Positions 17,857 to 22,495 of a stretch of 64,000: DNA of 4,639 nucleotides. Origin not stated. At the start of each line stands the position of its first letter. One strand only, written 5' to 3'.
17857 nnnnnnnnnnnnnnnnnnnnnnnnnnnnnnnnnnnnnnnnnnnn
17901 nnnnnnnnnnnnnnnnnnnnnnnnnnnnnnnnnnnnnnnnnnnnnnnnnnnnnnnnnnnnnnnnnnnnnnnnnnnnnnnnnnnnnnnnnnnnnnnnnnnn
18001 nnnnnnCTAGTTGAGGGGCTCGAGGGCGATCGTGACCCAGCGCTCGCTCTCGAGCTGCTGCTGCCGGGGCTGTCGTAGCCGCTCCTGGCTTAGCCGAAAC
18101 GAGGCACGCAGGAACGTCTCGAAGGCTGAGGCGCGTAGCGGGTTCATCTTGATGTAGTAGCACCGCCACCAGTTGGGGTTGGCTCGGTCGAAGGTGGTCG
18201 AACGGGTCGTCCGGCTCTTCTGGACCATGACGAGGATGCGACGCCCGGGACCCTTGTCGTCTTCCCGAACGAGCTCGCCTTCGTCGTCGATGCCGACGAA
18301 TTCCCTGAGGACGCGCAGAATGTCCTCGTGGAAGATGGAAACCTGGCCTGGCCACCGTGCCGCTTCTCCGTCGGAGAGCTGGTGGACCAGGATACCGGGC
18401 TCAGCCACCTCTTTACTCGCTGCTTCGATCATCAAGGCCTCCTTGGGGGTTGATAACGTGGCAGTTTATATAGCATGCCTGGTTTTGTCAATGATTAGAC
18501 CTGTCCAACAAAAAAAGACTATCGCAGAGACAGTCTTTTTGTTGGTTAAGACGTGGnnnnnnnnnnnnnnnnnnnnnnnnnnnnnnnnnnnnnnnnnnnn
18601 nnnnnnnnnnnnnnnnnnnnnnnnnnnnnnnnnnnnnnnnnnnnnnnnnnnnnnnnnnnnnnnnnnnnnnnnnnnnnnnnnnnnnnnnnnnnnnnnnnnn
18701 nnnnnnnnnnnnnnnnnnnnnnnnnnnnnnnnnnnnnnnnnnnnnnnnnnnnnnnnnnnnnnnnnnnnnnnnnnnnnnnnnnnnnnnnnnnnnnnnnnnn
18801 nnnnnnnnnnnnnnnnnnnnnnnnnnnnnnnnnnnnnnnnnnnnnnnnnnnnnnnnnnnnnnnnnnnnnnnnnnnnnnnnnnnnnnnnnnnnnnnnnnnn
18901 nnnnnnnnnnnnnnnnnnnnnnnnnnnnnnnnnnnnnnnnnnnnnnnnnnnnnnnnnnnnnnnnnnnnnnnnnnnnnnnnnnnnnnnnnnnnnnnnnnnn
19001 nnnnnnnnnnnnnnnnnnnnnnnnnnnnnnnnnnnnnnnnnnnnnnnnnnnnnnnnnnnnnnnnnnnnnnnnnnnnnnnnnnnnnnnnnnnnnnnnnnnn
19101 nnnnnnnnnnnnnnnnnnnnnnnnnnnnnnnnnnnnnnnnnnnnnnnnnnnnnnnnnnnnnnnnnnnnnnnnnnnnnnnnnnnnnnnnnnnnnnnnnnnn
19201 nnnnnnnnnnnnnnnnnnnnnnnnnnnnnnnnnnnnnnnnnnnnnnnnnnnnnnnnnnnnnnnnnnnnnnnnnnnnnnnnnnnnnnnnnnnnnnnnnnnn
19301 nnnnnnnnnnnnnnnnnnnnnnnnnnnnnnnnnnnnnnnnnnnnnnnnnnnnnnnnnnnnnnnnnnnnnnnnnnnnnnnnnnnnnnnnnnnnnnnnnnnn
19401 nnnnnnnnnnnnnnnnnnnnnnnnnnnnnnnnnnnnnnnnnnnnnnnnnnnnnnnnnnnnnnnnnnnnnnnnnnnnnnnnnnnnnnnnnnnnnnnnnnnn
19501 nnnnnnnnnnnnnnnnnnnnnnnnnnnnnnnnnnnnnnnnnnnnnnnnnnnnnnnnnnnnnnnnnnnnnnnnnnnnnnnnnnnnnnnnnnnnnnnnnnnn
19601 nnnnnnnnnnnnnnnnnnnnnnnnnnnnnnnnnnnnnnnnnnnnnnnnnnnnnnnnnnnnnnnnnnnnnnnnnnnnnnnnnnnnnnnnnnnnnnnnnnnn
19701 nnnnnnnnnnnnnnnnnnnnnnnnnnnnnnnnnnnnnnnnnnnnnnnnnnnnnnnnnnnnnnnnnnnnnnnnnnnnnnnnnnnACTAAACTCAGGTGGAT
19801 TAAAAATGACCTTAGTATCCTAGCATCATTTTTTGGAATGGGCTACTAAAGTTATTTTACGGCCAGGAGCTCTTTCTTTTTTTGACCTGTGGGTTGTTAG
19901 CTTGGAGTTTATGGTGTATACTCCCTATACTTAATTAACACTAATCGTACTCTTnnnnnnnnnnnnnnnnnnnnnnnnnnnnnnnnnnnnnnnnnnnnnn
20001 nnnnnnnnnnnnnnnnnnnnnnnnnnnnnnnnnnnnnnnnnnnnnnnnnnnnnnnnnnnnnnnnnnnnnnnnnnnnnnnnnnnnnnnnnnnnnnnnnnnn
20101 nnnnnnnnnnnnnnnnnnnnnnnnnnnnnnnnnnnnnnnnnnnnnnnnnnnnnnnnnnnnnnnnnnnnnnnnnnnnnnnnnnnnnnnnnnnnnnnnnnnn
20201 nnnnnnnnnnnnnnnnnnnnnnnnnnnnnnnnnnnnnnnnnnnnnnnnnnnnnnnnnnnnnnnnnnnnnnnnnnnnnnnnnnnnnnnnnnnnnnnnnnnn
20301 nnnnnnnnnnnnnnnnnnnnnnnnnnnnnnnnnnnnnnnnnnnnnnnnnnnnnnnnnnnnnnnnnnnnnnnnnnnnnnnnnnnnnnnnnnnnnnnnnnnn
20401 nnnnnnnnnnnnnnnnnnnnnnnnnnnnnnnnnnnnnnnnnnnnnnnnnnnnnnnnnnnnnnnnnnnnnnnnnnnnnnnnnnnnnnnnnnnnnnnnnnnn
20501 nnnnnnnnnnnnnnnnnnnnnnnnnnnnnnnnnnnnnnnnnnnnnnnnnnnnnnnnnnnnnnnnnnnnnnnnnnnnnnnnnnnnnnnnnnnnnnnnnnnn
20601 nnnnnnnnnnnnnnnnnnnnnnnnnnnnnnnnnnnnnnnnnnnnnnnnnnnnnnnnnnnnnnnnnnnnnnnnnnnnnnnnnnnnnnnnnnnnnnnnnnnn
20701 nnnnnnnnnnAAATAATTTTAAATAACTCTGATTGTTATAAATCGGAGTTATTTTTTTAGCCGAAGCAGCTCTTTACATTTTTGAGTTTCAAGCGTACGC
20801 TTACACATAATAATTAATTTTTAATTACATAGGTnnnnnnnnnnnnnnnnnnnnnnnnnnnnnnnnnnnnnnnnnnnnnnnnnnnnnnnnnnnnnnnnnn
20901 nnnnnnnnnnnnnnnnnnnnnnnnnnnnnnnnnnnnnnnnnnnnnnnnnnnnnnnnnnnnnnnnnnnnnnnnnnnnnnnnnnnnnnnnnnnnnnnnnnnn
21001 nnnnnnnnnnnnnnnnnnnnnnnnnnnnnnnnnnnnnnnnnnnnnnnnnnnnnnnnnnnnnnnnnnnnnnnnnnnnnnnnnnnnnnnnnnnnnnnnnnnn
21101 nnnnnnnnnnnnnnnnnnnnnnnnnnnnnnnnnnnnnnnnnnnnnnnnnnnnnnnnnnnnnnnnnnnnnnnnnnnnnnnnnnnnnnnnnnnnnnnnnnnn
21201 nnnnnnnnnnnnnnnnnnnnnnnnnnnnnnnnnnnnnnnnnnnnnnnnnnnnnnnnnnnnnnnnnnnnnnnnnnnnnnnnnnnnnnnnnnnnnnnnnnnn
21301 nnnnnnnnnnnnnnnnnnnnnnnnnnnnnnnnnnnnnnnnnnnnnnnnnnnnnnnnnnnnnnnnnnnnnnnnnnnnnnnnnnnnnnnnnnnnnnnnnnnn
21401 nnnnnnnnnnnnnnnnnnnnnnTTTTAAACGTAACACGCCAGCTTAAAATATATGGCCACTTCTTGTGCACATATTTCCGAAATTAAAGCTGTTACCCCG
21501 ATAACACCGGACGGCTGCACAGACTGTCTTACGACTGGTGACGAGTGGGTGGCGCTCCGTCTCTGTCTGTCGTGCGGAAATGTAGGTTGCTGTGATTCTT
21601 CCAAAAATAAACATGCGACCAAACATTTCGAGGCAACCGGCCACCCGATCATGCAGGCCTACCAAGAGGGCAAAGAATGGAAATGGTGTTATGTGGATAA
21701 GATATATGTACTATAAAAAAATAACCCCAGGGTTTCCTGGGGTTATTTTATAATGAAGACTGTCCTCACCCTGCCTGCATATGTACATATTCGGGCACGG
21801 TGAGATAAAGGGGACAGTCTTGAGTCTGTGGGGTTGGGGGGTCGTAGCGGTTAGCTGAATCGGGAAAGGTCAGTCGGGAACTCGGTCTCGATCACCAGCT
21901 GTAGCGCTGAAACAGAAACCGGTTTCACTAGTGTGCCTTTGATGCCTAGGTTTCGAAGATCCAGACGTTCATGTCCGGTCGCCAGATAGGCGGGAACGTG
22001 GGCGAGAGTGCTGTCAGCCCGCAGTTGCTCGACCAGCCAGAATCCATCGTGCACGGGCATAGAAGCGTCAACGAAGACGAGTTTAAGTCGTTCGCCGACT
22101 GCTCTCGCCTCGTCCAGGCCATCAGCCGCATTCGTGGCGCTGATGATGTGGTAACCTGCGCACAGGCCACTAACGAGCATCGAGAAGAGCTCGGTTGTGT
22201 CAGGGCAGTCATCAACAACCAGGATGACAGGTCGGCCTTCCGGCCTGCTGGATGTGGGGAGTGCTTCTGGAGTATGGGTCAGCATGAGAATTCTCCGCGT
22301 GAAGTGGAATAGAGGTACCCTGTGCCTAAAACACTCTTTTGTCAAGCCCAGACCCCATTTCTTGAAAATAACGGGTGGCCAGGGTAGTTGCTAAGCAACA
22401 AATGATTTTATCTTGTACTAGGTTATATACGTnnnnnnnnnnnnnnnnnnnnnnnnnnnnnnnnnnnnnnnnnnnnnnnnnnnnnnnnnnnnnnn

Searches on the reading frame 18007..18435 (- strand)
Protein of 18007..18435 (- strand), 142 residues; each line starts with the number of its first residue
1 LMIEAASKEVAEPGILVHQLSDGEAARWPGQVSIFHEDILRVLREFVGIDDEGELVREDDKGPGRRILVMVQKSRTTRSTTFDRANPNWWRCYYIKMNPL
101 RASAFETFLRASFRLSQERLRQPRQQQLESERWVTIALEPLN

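Call 16: search_protein_families(library=pfam, proteins=[window:18007-18435:-], max_evalue=0.1)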
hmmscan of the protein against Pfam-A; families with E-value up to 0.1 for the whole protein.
window:18007-18435:- (142 aa): 0 families

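Call 45: search_protein_families(library=phrogs, proteins=[window:18007-18435:-], max_evalue=0.1)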
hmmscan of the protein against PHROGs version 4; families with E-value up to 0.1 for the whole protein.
window:18007-18435:- (142 aa): 0 families

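Call 46: search_protein_families(library=ncbifam, proteins=[window:18007-18435:-], max_evalue=0.1)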
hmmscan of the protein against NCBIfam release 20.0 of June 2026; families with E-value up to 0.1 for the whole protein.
window:18007-18435:- (142 aa): 1 family
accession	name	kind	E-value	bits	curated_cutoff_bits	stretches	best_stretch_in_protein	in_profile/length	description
NF009922.0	PRK13383.1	equivalog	0.098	11.2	987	1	24-82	49-108/528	acyl-CoA synthetase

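Call 84: search_solved_structures(query=window:18007-18435:-, max_evalue=0.1)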
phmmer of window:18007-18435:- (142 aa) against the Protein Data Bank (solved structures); distinct sequences matched with E-value up to 0.1: 0.

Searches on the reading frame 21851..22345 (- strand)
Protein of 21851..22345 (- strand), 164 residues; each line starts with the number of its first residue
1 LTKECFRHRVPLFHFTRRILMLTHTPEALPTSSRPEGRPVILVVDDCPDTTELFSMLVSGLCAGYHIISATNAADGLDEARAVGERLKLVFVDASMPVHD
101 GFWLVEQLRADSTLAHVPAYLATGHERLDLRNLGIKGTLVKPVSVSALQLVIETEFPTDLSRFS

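Call 80: search_protein_families(library=pfam, proteins=[window:21851-22345:-], max_evalue=0.001)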
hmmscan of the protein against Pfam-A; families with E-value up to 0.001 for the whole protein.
window:21851-22345:- (164 aa): 1 family
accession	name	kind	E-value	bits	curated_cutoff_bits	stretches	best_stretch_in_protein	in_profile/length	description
PF00072.30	Response_reg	-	1.6e-10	41.6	30.2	1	41-151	1-109/111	Response regulator receiver domain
